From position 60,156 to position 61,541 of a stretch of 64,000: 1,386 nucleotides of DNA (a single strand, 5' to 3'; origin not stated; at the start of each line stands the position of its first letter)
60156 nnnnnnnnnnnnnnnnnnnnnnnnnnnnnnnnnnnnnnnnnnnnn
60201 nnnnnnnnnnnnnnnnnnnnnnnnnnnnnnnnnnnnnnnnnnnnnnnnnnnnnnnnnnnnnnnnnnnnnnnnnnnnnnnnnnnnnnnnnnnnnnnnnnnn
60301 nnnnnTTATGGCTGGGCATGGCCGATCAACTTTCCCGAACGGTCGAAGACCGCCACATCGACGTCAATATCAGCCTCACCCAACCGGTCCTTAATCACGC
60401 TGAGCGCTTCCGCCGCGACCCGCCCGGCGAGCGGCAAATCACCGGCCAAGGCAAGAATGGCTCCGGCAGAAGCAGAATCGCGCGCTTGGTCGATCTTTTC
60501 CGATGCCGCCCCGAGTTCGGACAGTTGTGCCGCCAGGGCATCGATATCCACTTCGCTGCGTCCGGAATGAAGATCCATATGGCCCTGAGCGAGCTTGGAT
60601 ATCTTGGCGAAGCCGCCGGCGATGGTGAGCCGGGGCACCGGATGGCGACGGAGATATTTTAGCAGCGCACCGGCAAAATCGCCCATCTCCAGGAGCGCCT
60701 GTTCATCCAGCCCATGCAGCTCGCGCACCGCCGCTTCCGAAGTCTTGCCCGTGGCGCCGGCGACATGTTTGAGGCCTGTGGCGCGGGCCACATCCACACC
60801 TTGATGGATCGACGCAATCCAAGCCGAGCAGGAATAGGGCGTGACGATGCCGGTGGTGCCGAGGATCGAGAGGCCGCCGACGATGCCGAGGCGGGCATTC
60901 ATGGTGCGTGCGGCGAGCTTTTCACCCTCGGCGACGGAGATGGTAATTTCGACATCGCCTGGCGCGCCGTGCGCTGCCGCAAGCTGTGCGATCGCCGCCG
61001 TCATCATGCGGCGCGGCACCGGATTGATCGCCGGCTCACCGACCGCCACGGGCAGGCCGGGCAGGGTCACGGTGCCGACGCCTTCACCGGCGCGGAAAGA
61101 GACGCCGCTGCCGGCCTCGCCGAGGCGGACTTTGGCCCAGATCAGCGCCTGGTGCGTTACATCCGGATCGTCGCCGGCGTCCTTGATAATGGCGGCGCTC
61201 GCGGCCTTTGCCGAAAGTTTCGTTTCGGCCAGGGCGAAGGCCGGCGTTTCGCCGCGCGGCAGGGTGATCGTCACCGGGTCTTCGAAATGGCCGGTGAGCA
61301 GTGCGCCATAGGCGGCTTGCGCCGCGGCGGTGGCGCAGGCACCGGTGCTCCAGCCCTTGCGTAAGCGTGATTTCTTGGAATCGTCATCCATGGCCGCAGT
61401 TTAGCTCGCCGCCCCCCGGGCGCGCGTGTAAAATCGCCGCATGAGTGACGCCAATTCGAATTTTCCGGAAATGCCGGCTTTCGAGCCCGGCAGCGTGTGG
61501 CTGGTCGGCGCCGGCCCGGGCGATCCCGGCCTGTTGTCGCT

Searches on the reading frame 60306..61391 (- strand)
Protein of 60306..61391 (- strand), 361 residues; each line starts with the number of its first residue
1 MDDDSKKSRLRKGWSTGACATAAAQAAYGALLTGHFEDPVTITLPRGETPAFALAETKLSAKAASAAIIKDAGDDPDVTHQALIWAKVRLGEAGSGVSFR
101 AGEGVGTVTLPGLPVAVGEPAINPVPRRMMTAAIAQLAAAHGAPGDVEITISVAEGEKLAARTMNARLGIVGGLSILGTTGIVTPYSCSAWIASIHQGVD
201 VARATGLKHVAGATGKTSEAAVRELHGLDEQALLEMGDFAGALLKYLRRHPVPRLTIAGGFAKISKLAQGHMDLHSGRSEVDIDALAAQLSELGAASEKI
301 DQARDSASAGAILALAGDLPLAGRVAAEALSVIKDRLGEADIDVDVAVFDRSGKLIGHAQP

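Call 36: search_protein_families(library=pfam, proteins=[window:60306-61391:-], max_evalue=0.0001)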
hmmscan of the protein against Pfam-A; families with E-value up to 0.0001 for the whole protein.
window:60306-61391:- (361 aa): 1 family
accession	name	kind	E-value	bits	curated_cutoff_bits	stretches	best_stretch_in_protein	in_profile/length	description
PF01888.22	CbiD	-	3.1e-90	302.3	25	1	10-270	1-254/254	CbiD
